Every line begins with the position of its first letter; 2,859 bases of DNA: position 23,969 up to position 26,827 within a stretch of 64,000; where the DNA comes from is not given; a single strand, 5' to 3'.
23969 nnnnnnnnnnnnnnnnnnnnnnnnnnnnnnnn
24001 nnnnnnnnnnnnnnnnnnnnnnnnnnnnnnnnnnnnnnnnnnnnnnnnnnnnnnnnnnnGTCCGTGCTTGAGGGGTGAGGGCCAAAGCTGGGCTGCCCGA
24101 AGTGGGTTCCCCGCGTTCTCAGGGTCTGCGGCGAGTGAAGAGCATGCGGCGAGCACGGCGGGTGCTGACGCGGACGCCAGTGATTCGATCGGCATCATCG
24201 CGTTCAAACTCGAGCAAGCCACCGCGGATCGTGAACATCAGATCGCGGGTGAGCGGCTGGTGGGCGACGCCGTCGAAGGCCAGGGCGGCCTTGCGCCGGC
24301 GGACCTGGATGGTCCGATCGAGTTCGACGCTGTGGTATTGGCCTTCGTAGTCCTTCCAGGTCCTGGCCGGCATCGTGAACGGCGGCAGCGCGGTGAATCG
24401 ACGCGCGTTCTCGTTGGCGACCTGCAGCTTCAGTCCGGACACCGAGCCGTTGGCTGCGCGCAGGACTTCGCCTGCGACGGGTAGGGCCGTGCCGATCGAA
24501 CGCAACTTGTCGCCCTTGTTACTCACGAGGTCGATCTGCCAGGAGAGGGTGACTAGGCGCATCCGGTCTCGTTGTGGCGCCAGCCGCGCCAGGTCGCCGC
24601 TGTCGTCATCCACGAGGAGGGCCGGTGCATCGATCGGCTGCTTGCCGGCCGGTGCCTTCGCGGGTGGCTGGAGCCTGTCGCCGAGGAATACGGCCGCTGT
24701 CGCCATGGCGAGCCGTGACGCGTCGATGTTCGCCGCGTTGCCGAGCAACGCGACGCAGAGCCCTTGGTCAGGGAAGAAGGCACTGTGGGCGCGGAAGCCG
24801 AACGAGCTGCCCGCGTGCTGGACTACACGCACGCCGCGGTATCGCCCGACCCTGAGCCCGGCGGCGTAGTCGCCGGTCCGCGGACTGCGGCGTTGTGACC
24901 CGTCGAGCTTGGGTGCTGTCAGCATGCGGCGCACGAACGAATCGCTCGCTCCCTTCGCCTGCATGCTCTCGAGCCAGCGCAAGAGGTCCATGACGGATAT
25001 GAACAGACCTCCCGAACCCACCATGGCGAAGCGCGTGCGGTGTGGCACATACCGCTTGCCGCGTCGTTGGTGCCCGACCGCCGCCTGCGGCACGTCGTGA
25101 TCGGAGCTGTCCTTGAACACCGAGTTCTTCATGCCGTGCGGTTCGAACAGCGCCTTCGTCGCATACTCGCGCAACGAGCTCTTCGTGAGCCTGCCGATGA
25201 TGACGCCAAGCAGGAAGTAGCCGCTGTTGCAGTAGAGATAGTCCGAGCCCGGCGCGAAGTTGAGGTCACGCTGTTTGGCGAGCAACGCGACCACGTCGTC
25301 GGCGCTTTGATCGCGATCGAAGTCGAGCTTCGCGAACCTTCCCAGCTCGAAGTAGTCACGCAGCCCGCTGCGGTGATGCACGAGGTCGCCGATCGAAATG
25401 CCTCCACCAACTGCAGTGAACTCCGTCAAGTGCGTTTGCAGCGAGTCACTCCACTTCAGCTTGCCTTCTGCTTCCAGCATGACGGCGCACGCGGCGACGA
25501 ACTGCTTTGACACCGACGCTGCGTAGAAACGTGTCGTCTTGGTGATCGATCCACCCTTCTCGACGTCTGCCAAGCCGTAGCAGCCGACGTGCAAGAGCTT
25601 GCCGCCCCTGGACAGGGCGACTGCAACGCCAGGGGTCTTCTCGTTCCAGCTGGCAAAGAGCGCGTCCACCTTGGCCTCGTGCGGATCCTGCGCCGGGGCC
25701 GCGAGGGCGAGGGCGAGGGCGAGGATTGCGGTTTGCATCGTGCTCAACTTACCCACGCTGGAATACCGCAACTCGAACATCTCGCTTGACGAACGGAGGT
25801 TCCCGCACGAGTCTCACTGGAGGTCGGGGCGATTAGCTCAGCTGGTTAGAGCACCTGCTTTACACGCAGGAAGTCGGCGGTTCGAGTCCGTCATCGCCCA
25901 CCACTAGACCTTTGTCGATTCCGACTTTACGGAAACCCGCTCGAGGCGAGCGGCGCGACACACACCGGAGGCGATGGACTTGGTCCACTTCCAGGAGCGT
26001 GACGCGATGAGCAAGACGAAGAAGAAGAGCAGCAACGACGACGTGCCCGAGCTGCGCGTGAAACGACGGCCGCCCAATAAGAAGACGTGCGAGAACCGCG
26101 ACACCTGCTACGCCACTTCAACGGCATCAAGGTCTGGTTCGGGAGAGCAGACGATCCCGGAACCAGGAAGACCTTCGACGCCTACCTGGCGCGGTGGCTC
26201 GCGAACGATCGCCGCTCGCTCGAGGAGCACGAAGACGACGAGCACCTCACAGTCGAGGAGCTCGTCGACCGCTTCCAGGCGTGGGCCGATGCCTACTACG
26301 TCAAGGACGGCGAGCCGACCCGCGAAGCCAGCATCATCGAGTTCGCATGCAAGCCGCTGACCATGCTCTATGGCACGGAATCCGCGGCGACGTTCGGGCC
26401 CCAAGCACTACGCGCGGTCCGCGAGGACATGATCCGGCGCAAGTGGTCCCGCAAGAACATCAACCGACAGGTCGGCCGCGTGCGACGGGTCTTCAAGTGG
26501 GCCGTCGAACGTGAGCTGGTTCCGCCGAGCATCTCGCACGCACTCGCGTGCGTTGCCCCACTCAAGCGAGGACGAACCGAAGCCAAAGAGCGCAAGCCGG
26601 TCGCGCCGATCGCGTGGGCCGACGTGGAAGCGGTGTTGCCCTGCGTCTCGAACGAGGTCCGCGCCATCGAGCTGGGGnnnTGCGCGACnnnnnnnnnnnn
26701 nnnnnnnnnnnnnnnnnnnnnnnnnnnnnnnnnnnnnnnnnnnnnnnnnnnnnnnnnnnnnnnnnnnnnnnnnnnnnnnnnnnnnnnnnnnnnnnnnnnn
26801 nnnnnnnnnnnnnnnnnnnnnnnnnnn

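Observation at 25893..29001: Minimal tRNA-Val islet: a 13-bp direct repeat brackets a beheaded integrase and a single cargo gene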

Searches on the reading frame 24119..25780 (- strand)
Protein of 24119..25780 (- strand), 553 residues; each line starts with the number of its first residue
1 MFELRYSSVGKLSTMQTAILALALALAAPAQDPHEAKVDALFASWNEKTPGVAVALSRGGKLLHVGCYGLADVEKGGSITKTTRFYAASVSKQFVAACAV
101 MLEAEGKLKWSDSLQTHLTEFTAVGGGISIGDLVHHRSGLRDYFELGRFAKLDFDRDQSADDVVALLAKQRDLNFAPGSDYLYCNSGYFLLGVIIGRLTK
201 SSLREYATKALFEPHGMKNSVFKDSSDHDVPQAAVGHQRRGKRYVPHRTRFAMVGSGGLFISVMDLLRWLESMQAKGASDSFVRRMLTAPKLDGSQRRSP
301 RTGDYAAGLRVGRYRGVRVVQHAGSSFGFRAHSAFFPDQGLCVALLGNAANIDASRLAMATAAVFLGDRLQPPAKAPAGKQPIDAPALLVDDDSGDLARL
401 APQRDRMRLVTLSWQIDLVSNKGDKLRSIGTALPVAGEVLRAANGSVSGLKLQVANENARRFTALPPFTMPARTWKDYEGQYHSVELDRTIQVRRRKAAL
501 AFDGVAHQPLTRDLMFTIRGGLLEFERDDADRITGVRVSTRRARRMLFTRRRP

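Call 8: search_protein_families(library=pfam, proteins=[window:24119-25780:-], max_evalue=0.01)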
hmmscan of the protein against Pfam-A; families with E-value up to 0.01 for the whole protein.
window:24119-25780:- (553 aa): 1 family
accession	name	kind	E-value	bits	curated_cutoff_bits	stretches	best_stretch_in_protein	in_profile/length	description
PF00144.29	Beta-lactamase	-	3.6e-55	187.9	27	1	45-361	8-322/329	Beta-lactamase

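Call 9: search_protein_families(library=ncbifam, proteins=[window:24119-25780:-], max_evalue=0.01)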
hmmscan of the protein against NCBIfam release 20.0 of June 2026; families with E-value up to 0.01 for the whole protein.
window:24119-25780:- (553 aa): 45 families (the best 25 are shown)
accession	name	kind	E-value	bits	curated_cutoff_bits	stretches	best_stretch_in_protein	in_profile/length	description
NF009622.0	PRK13128.1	equivalog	4.1e-41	141.1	443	1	35-505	10-455/518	D-aminopeptidase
NF033085.1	bla_class_C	equivalog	4e-20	71.9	415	1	46-281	18-242/356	class C beta-lactamase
NF000422.6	blaPDC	exception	1.5e-17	64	865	1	22-309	23-296/397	PDC family class C beta-lactamase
NF033159.0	blaPAC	exception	1e-15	57.5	850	1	31-273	24-256/380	PAC family class C beta-lactamase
NF050810.1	blaCHC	exception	2.4e-14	53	780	1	16-222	13-207/387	CHC family extended-spectrum class C beta-lactamase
NF041663.1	ampC_Sliq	exception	4.7e-14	52.1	860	1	18-274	10-255/378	cephalosporin-hydrolyzing class C beta-lactamase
NF000423.2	blaSRT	exception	8.8e-14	51.4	860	1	12-218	7-200/378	SRT/SST family class C beta-lactamase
NF007943.0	PRK10662.1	equivalog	1.9e-13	49.8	266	1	45-273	46-270/380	D-alanyl-D-alanine-carboxypeptidase/endopeptidase AmpH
NF012172.1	FOX-MOX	exception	2.3e-13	49.8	700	1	18-272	13-258/382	FOX/MOX family class C beta-lactamase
NF000519.2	blaPDC_var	exception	9.5e-13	48.1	900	1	22-274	23-266/397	PDC variant family class C beta-lactamase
NF045671.1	blaPNC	exception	1.6e-12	47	750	1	27-290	38-292/401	PNC family class C beta-lactamase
NF000239.3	MOX_CMY1_fam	exception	3.8e-12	46.1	770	1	11-272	11-261/383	CMY-1/MOX family class C beta-lactamase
NF002968.0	PRK03642.1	equivalog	4.1e-12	45.6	385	1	73-224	86-244/432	penicillin binding protein PBP4B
NF000185.2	BlaEC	exception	1.3e-11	44.1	850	1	46-272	38-252/377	BlaEC family class C beta-lactamase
NF038359.1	blaPRC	exception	3e-11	42.9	820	1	18-237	10-221/379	PRC family class C beta-lactamase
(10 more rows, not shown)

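Call 14: find_related_loci(query=window:24122-25780:-, collection=genome_contigs, flank=10000)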
Query window:24122-25780:- (553 aa) in genome_contigs; peptide patterns used: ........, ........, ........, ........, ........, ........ (x = any residue, [..] = any of these).
65 stretches matched a pattern, but none encodes a relative of the query by tblastn (E <= 1e-3).
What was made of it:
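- Tried and rejected: No relative was found in genome_contigs (call 14).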

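Call 15: find_homologous_proteins(query=window:24122-25780:-, max_evalue=1e-30)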
Query window:24122-25780:- (553 aa): 105 proteins with E <= 1e-30 among 8000 candidates.
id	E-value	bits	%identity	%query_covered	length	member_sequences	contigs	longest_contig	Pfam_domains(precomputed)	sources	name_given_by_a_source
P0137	0.0e+0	1235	100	100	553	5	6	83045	PF00144.30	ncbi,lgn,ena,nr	ncbi:MAG: hypothetical protein CMJ85_00720 [Planctomycetes bacterium]|nr:hypothetical protein [Planc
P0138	1.5e-126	441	46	92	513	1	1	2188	PF00144.30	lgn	-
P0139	6.9e-76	274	36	70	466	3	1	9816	PF00144.30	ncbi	-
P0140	1.3e-75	273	34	80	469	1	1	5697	PF11954.14,PF00144.30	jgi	jgi:CubicO group peptidase (beta-lactamase class C family)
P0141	1.9e-75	273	33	97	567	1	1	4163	PF11954.14,PF00144.30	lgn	-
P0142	4.0e-75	272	33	98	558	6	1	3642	PF11954.14,PF00144.30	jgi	-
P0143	5.5e-75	271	39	66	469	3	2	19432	PF00144.30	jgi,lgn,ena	-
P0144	7.6e-75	271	33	97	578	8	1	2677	PF11954.14,PF00144.30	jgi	-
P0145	9.3e-75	270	38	67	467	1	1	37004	PF00144.30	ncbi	-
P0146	2.2e-74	269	39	66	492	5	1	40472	PF11954.14,PF00144.30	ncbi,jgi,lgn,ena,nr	ncbi:MAG: beta-lactamase family protein [Candidatus Aminicenantes bacterium]|nr:beta-lactamase famil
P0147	2.0e-73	266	38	70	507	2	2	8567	PF00144.30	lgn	-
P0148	3.5e-73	265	36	71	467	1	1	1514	PF00144.30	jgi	jgi:CubicO group peptidase (beta-lactamase class C family)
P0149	3.9e-73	265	33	94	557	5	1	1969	PF11954.14,PF00144.30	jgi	-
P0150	3.9e-73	265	33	98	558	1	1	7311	PF11954.14,PF00144.30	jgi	-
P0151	4.0e-73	265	32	93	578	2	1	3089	PF11954.14,PF00144.30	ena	-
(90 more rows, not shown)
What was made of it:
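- Tried and rejected: The best non-self protein hit is 46% identical (call 15).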

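Call 67: find_encoding_contigs(protein=P0138, flank=10000, max_places=5)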
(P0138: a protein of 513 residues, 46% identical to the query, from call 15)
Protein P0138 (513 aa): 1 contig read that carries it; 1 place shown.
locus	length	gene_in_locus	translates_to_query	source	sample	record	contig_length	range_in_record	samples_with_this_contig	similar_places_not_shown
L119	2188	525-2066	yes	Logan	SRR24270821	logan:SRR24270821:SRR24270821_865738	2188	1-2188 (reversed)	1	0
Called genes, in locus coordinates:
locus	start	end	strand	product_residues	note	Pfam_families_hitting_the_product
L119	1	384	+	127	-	?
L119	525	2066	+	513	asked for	PF00144:Beta-lactamase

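Call 69: search_protein_families(library=pfam, proteins=[L119:1-384:+], max_evalue=0.01)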
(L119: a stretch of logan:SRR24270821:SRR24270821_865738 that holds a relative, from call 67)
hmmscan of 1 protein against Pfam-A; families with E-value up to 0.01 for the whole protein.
L119:1-384:+ (127 aa): 0 families

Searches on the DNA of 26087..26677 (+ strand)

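Call 65: search_rna_families(source=L099, start=9300, end=10100, threshold=evalue, max_evalue=1)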
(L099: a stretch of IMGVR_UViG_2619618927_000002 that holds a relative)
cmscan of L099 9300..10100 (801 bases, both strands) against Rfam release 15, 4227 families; matches with E-value up to 1: 0.
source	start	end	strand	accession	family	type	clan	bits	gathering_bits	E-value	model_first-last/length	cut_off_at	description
